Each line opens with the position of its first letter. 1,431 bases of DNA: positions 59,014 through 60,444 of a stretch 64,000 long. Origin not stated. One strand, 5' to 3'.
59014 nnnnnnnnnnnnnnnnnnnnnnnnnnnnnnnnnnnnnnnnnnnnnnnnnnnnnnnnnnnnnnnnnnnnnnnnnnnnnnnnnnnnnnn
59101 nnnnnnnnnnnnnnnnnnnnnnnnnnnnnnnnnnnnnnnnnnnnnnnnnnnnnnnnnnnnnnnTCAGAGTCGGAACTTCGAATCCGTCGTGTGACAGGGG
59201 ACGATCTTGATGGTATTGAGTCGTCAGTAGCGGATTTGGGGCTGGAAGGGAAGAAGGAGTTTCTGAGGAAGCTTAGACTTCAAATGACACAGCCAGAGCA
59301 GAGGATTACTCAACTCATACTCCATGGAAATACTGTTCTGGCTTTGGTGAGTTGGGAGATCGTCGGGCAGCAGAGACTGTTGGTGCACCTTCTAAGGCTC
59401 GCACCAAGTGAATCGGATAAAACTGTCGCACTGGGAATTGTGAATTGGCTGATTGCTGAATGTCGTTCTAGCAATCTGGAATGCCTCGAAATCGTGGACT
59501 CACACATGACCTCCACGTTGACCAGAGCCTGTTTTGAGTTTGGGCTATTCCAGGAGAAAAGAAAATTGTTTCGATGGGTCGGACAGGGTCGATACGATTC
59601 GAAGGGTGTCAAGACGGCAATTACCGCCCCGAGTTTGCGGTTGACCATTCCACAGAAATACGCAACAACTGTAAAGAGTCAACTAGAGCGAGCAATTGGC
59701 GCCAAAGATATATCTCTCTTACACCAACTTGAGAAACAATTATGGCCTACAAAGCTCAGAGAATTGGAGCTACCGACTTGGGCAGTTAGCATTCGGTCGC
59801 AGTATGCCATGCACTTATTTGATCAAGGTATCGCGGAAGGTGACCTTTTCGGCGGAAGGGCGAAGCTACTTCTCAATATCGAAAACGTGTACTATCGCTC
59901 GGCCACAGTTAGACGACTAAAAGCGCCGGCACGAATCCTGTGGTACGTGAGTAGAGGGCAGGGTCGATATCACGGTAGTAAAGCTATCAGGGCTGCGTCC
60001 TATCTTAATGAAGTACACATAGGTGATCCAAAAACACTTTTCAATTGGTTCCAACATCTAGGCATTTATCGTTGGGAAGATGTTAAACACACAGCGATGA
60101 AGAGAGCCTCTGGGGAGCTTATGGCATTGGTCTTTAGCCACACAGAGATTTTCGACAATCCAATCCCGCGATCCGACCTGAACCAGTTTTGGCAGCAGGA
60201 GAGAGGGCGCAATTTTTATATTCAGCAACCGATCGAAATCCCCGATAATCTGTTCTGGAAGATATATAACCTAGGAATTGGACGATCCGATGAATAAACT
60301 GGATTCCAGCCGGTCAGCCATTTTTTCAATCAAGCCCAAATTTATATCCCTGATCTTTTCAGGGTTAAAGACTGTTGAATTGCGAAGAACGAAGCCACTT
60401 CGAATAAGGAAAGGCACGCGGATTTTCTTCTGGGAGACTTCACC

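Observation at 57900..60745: Low-GC two-gene insert: GNAT + PIN-like + GNAT-like + ASCH-like fusion overlapping a stand-alone ASCH gene (candidate RNA-targeting toxin/defence module)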

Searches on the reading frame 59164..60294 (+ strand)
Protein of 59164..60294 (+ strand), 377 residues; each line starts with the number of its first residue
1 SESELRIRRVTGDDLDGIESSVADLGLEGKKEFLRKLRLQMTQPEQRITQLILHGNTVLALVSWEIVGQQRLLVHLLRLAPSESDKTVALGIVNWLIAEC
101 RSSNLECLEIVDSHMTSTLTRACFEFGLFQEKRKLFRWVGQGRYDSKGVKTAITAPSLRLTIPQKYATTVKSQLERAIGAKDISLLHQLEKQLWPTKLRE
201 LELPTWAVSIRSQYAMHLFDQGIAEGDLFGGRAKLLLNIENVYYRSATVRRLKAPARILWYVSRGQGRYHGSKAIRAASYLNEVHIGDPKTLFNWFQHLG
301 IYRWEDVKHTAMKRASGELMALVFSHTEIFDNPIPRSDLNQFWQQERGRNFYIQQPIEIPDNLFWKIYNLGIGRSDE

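Call 44: search_protein_families(library=pfam, alignment_id=A2, max_evalue=10)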
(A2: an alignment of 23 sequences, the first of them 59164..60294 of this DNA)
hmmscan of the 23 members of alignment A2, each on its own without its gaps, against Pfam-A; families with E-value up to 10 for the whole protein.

A. member 1, window:59164-60294:+ (377 aa): 0 families

B. families by the number of members that match (of 23 scanned): 6 families
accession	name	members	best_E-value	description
PF23386.1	NPP-6_helical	1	0.013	NPP-6, helical domain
PF16729.10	DUF5067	1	0.051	Domain of unknown function (DUF5067)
PF06482.17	Endostatin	1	0.068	Collagenase NC10 and Endostatin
PF24780.1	WD40_MABP1-WDR62_1st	1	0.16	MABP1/WDR62 first WD40 domain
PF14805.11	THDPS_N_2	1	0.24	Tetrahydrodipicolinate N-succinyltransferase N-terminal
PF19760.4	DUF6247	1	1.3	Family of unknown function (DUF6247)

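Call 46: predict_structure(alignment_id=A2)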
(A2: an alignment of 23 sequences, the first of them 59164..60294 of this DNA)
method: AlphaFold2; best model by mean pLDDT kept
length: 377 residues; sequences in the alignment: 23
mean_pLDDT: 87.2   pTM: 0.85
mean pLDDT of the five models: 87.2, 86.1, 85.8, 85.7, 84.6
residues with pLDDT >= 90: 223; 70-90: 114; 50-70: 34; < 50: 6
segments of 3 or more residues with pLDDT < 50: none
pLDDT, mean of each block of 10 residues (from residue 1): 71 88 78 92 91 89 92 95 86 91 93 93 95 93 91 88 93 95 94 92 94 82 55 62 88 94 77 91 94 85 81 74 92 93 92 91 94 74
secondary structure, 60 per line:
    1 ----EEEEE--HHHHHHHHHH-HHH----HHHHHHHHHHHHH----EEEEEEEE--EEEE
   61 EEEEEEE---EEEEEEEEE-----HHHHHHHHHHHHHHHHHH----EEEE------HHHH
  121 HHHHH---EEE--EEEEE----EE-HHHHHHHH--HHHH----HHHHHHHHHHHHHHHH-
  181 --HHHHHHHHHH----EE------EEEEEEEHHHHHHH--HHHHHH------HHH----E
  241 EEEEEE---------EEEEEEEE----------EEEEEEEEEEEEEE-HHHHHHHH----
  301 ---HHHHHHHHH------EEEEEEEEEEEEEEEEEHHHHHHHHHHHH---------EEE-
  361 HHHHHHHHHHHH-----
elements in order: E5-9 H12-21 H30-42 E47-54 E57-67 E71-79 H85-102 E107-110 H117-125 E129-131 E134-138 H146-153 H156-159 H164-179 H183-192 E205-211 H212-218 H221-226 E240-246 E256-263 E274-287 H289-296 H304-312 E319-335 H336-347 E357-359 H361-372

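Call 52: fold_search(model_id=the predicted structure, library=pdb)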
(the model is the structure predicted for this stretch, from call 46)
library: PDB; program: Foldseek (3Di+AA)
matches with E <= 10: 1235; with E <= 0.001: 299
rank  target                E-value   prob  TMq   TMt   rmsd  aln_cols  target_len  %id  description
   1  5guq_C                1.2e-07  1.00  0.33  0.77   3.9       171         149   15  Crystal structure of ASCH from Zymomonas mobilis (released 2017-08-30)
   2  5y6b_B                1.4e-07  1.00  0.31  0.75   3.8       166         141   13  Crystal structure of ZmASCH Y47F mutant protein from Zymomonas mobilis (released 2018-07-18)
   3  5y6b_A                3.0e-07  1.00  0.31  0.75   3.7       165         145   13  Crystal structure of ZmASCH Y47F mutant protein from Zymomonas mobilis (released 2018-07-18)
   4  5guq_A                3.2e-07  1.00  0.33  0.81   3.9       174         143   14  Crystal structure of ASCH from Zymomonas mobilis (released 2017-08-30)
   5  5y6b_D                5.8e-07  1.00  0.32  0.80   3.5       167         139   16  Crystal structure of ZmASCH Y47F mutant protein from Zymomonas mobilis (released 2018-07-18)
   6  5y6c_A                9.5e-07  1.00  0.31  0.75   3.7       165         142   14  Crystal structure of ZmASCH S128A mutant protein from Zymomonas mobilis (released 2018-07-18)
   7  5gus_B                1.0e-06  1.00  0.31  0.75   3.6       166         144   15  Crystal structure of ASCH domain from Zymomonas mobilis (released 2017-08-30)
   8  5gus_A                1.0e-06  1.00  0.31  0.76   4.0       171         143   14  Crystal structure of ASCH domain from Zymomonas mobilis (released 2017-08-30)
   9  7bxz_C                2.4e-06  1.00  0.22  0.42   3.7       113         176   14  Crystal structure of the aminoglycoside 6'-N-acetyltransferase from Enterococcus faecium (released 2020-08-12)
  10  5e96                  3.4e-06  1.00  0.28  0.61   4.1       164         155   10  Crystal structure of aminoglycoside 6'-acetyltransferase type Ii (released 2016-07-06)
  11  3f0a                  3.6e-06  1.00  0.30  0.64   3.5       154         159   10  Structure of a putative n-acetyltransferase (ta0374) in complex with acetyl-coa from thermoplasma acidophilum (released 2008-11-11)
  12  4e2a_A                5.5e-06  1.00  0.26  0.52   6.0       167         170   11  Crystal Structure of the Putative acetyltransferase from Streptococcus mutans (released 2013-03-13)
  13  4e2a_B                5.8e-06  1.00  0.27  0.52   6.0       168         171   12  Crystal Structure of the Putative acetyltransferase from Streptococcus mutans (released 2013-03-13)
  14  4pv6_D                7.0e-06  1.00  0.28  0.63   4.1       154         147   11  Crystal Structure Analysis of Ard1 from Thermoplasma volcanium (released 2015-01-21)
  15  8osp_A                7.4e-06  1.00  0.30  0.58   4.1       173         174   12  GCN5-related N-Acetyltransferase from Lactobacillus curiae (released 2023-07-05)
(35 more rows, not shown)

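Call 66: search_protein_representatives(alignment_id=A2)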
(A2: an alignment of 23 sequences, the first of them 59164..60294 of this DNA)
Query: 23 sequences, 377 profile positions. Proteins with E-value up to 0.001 (for the whole library): 1590; up to 1e-10: 1342; up to 1e-30: 1069. The best 150 are listed.
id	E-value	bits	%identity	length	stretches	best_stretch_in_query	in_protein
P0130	3.2e-138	477.8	-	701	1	1-374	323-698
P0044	3.7e-135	467.7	-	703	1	2-373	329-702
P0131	1.3e-133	462.6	-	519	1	1-373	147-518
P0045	3.1e-132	458.1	-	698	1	1-373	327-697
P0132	4.4e-127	441.2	-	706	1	1-373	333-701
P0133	1.0e-126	440.0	-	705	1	1-374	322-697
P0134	5.6e-126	437.5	-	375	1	1-373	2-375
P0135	1.4e-125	436.2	-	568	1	1-374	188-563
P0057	4.9e-125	434.4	-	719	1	1-373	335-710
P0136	7.5e-125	433.8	-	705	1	1-374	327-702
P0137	2.6e-124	432.0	-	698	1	1-374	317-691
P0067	2.8e-124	431.9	-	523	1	2-372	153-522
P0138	8.9e-124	430.3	-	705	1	1-367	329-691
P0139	2.1e-123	429.0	-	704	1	1-375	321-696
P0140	1.7e-122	426.1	-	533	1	2-375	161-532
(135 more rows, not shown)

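Call 113: fold_search(model_id=the predicted structure, library=viral)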
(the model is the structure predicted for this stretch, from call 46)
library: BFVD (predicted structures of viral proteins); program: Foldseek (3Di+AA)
matches with E <= 10: 868; with E <= 0.001: 52
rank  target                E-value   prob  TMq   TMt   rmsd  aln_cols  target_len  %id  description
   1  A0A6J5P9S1            4.3e-07  1.00  0.28  0.58   5.1       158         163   11  Uncharacterized protein [uncultured Caudovirales phage]
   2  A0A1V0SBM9            4.0e-06  1.00  0.26  0.71   4.0       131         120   10  Acetyltransferase GNAT domain protein [Catovirus CTV1]
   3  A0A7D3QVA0            2.2e-05  1.00  0.29  0.47  11.7       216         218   12  Acyl-CoA N-acyltransferase [Fadolivirus FV1/VV64]
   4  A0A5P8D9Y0            2.2e-05  1.00  0.24  0.18  12.4       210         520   17  N-acetyltransferase domain-containing protein [Gordonia phage OhMyWard]
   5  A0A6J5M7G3            2.8e-05  1.00  0.22  0.47   6.4       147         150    9  RimL Acetyltransferases, including N-acetylases of ribosomal proteins [uncultured Caudovirales phage]
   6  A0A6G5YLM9            3.3e-05  1.00  0.25  0.70   2.9       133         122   11  (no name in the UniProt tables at hand)
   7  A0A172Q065            3.6e-05  1.00  0.25  0.55   7.2       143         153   11  Uncharacterized protein [Acinetobacter phage vB_AbaM_ME3]
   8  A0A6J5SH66            6.1e-05  1.00  0.30  0.69   3.4       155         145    8  Uncharacterized protein [uncultured Caudovirales phage]
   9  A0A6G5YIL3            9.4e-05  1.00  0.28  0.62   4.0       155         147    6  (no name in the UniProt tables at hand)
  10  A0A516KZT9            9.4e-05  1.00  0.26  0.51   4.5       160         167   13  (no name in the UniProt tables at hand)
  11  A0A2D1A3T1            1.1e-04  1.00  0.26  0.59   4.3       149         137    9  (no name in the UniProt tables at hand)
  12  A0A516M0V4            1.3e-04  1.00  0.27  0.56   4.8       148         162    7  (no name in the UniProt tables at hand)
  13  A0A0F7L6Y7            1.3e-04  1.00  0.26  0.54   5.5       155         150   10  N-acetyltransferase domain-containing protein [uncultured marine virus]
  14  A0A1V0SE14            1.4e-04  1.00  0.27  0.63   3.7       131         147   10  Acetyltransferase GNAT family protein [Indivirus ILV1]
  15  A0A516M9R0            1.4e-04  1.00  0.26  0.66   4.8       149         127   11  (no name in the UniProt tables at hand)
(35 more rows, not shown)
